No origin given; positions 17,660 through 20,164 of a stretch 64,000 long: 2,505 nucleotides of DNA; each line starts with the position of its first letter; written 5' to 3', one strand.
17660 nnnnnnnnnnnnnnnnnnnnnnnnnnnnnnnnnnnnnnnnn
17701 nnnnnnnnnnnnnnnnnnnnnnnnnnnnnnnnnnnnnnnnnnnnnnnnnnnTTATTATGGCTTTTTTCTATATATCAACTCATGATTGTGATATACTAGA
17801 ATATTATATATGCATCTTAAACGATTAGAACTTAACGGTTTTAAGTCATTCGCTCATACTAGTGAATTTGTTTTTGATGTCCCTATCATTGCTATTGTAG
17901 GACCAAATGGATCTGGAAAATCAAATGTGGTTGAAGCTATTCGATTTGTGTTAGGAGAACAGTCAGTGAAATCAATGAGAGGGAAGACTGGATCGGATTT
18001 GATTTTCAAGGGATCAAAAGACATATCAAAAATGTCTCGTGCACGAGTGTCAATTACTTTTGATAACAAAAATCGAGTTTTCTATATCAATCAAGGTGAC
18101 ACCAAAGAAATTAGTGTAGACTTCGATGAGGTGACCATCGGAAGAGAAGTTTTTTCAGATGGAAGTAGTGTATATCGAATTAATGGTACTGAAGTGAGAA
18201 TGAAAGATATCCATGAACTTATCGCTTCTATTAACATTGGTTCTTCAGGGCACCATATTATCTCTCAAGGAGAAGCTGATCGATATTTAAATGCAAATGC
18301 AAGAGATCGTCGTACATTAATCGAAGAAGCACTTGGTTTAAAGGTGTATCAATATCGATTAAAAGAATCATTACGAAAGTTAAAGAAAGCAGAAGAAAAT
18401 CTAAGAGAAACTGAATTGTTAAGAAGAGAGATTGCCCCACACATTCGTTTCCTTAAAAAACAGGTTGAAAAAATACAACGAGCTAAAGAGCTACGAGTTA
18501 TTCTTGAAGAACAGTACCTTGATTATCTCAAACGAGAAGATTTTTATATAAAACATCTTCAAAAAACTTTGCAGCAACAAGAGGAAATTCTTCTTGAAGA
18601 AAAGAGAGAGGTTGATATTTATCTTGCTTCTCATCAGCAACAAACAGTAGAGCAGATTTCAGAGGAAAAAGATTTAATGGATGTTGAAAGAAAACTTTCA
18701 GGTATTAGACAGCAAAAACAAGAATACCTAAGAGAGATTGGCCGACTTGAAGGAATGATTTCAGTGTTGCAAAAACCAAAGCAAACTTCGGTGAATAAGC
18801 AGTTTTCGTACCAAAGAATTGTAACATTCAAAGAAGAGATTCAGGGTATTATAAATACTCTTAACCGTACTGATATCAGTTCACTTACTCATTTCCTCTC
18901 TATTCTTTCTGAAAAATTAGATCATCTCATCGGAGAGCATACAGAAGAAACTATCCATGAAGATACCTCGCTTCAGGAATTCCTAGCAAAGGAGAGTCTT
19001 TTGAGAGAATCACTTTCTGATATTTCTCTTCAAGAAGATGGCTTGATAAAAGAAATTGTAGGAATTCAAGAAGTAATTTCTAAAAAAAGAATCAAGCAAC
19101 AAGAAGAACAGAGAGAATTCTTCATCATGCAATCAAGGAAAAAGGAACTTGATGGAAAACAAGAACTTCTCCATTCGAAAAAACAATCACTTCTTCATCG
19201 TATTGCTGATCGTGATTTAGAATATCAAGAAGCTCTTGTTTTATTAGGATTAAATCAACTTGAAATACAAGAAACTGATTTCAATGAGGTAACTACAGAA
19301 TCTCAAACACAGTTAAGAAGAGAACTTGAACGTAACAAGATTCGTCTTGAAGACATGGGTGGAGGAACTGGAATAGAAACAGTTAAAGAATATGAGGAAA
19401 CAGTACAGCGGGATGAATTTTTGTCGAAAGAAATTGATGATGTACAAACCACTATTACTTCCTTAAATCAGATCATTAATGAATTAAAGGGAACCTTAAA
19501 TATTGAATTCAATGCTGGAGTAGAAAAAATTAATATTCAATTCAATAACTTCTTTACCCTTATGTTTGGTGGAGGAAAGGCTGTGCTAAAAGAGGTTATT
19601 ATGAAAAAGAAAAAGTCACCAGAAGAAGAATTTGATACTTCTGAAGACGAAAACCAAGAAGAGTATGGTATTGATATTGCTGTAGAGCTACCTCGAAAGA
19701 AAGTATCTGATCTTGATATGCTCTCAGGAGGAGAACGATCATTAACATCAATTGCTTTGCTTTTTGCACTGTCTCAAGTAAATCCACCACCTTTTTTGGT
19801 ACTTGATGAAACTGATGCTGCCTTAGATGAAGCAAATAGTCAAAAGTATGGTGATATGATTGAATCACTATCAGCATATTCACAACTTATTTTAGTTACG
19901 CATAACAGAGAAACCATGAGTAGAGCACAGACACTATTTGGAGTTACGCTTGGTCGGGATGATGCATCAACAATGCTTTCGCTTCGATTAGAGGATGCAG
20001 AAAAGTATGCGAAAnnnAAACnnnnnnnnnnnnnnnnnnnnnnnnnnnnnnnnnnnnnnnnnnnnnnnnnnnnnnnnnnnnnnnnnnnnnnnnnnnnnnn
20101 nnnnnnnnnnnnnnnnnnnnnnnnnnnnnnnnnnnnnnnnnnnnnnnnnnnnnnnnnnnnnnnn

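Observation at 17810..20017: Minimal SMC-like ATPase (735 aa) lacking a recognisable hinge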

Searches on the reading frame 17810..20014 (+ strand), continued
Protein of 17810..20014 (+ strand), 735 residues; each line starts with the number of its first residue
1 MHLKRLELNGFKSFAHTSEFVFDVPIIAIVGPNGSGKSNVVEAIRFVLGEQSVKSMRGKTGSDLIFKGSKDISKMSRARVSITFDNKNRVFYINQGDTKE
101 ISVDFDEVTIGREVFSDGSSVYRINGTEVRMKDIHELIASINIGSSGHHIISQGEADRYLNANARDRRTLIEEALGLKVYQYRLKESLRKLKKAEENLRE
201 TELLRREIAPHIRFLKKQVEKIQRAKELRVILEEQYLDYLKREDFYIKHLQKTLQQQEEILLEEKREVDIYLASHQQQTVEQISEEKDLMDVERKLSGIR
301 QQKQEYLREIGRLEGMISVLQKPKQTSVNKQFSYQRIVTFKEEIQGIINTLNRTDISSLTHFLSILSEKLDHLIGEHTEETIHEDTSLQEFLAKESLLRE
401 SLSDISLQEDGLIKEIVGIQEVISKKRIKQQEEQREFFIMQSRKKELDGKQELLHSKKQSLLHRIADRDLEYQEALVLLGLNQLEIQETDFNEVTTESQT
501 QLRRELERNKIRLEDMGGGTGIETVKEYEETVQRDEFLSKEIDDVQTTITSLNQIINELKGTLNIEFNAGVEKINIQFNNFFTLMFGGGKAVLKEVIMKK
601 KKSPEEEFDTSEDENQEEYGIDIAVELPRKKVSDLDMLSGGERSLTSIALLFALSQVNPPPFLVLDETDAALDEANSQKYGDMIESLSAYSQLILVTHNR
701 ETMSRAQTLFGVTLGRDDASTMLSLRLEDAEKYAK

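Call 66: fold_search(model_id=the predicted structure, library=pdb)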
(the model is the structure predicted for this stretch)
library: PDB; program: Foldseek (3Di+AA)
matches with E <= 10: 1518; with E <= 0.001: 185
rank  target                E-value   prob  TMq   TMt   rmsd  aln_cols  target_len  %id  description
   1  5xei                  2.7e-30  1.00  0.52  0.72  27.5       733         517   24  Crystal structure of the Smc head domain with a coiled coil and joint derived from Pyrococcus yayanosii (released 2017-06-07)
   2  5h68_B                1.4e-23  1.00  0.39  0.84  16.9       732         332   20  Crystal structure of an engaged dimer of the Geobacillus stearothermophilus SMC head domain (released 2017-03-15)
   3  5xns_A                2.2e-23  1.00  0.44  0.78  21.5       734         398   20  Crystal structure of the Smc head domain with an extended coiled coil bound to the C-terminal domain of ScpA derived f (released 2017-08-02)
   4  7w1m_B                6.5e-23  1.00  0.50  0.68  25.1       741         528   19  Cryo-EM structure of human cohesin-CTCF-DNA complex (released 2023-05-31)
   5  5xg3_B                1.4e-22  1.00  0.41  0.78  40.0       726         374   21  Crystal structure of the ATPgS-engaged Smc head domain with an extended coiled coil bound to the C-terminal domain of  (released 2017-06-07)
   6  5h68_A                5.7e-22  1.00  0.39  0.85  26.0       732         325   19  Crystal structure of an engaged dimer of the Geobacillus stearothermophilus SMC head domain (released 2017-03-15)
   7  6wg3_B                8.4e-22  1.00  0.50  0.52  37.0       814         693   20  Cryo-EM structure of human Cohesin-NIPBL-DNA complex (released 2020-05-20)
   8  9f5w_B                1.3e-21  1.00  0.43  0.55  21.6       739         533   16  Human condensin II - M18BP1 complex (released 2025-07-02)
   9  6wge_B                2.6e-21  1.00  0.50  0.72  34.5       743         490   17  Cryo-EM structure of human Cohesin-NIPBL-DNA complex without STAG1 (released 2020-05-20)
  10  7q2x_A                3.1e-21  1.00  0.40  0.66  40.3       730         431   19  Cryo-EM structure of clamped S.cerevisiae condensin-DNA complex (Form I) (released 2022-03-23)
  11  5xg3_A                3.5e-21  1.00  0.44  0.83  38.5       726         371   20  Crystal structure of the ATPgS-engaged Smc head domain with an extended coiled coil bound to the C-terminal domain of  (released 2017-06-07)
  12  6yvu_B                3.7e-21  1.00  0.36  0.23  79.8      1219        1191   14  Condensin complex from S.cerevisiae ATP-free apo non-engaged state (released 2020-07-15)
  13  7qen_A                5.1e-21  1.00  0.40  0.62  50.8       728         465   19  S.c. Condensin core in DNA- and ATP-bound state (released 2022-06-15)
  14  6qj1                  6.7e-21  1.00  0.37  0.63  39.9       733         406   17  Crystal structure of the C. thermophilum condensin Smc2 ATPase head (crystal from I) (released 2019-07-03)
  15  8roh_A                8.3e-21  1.00  0.41  0.71  47.1       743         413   17  Human cohesin SMC3-HD(EQ)/RAD21-N complex - Apo conformation (released 2024-09-11)
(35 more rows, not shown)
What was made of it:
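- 19247..19372 (+): Joint: a C-strand excursion made of loop 480-495, helix 496-516 and the G517-G-G-T-G521 turn. It packs back on N236-246 and C455-479. Best fold match is 5XEI, 'Smc head with coiled coil and joint' (call 66).
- On Bacterial Smc (TIGR02168 / COG1196): 5XEI is the best fold match (call 66).
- The best fold match is 5XEI, an Smc head with coiled coil and joint, at E 2.7e-30 (call 66).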

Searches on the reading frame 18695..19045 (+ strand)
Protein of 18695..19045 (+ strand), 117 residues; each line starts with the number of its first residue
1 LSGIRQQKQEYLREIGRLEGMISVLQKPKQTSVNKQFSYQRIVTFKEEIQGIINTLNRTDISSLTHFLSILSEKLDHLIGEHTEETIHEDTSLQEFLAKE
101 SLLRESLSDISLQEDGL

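Call 38: predict_structure(alignment_id=A3)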
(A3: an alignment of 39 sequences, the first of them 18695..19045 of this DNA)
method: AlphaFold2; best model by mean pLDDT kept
length: 117 residues; sequences in the alignment: 39
mean_pLDDT: 88.2   pTM: 0.53
mean pLDDT of the five models: 88.2, 86.4, 86.3, 84.8, 82.7
residues with pLDDT >= 90: 81; 70-90: 18; 50-70: 18; < 50: 0
segments of 3 or more residues with pLDDT < 50: none
pLDDT, mean of each block of 10 residues (from residue 1): 98 97 80 69 94 94 94 88 61 92 98 97
secondary structure, 60 per line:
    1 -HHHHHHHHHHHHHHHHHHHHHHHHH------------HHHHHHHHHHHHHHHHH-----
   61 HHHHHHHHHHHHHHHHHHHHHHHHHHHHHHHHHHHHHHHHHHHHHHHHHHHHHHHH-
elements in order: H2-26 H39-55 H61-116
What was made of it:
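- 18809..18931 (+): Terminal helical hairpin that replaces the hinge: helix 334-349, tip loop 350-355 (18857-18874), helix 356-374. The apex-only AlphaFold model has pLDDT 88 (call 38).
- The apex AlphaFold model agrees, with pLDDT 88 (call 38).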

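Call 50: search_solved_structures(query=A3, max_evalue=10)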
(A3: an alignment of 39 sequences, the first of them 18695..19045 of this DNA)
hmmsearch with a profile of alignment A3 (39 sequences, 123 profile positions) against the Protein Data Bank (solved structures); distinct sequences matched with E-value up to 10: 52.
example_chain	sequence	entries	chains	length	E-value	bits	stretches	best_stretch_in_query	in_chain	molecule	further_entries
9tlt_A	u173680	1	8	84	0.0019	21.7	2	96-122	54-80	Sc-apCC-2-KLHL20-4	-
9tls_A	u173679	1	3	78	0.0036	20.9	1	98-122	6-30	Sc-apCC-2-KLHL20-3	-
1p68_A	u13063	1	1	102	0.007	19.9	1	44-123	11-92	De novo designed protein S-824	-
4uos_A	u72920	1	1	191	0.014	19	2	22-97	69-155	DESIGNED HELICAL BUNDLE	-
2jua_A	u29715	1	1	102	0.081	16.5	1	45-115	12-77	de novo protein S836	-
4zry_B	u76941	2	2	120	0.082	16.5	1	35-120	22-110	Keratin, type II cytoskeletal 1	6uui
5w53_A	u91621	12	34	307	0.12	16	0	17-85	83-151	Reticulocyte binding protein 2, putative | Reticulocyte binding protein 2b | Plasmodium vivax reticulocyte binding protein 2b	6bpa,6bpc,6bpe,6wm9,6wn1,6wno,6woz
2jqq_A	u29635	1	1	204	0.13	15.8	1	56-118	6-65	Conserved oligomeric Golgi complex subunit 2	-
5eyo_A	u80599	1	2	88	0.18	15.4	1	60-118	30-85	Protein max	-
1an2_A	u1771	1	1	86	0.18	15.4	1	61-118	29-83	PROTEIN (TRANSCRIPTION FACTOR MAX (TF MAX))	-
9tlm_A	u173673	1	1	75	0.19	15.3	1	98-122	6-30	Sc-apCC-2-MCL-1-1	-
5fd9_A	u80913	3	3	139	0.3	14.7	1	5-78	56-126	Vacuolar-sorting protein SNF7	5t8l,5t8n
5fd7_A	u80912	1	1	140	0.3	14.7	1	5-78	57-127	Vacuolar-sorting protein SNF7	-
4ci6_B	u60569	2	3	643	0.36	14.4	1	36-122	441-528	PROTEIN KINASE YOPO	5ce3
2rf4_B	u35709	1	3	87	0.36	14.4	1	33-81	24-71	DNA-directed RNA polymerase I subunit RPA4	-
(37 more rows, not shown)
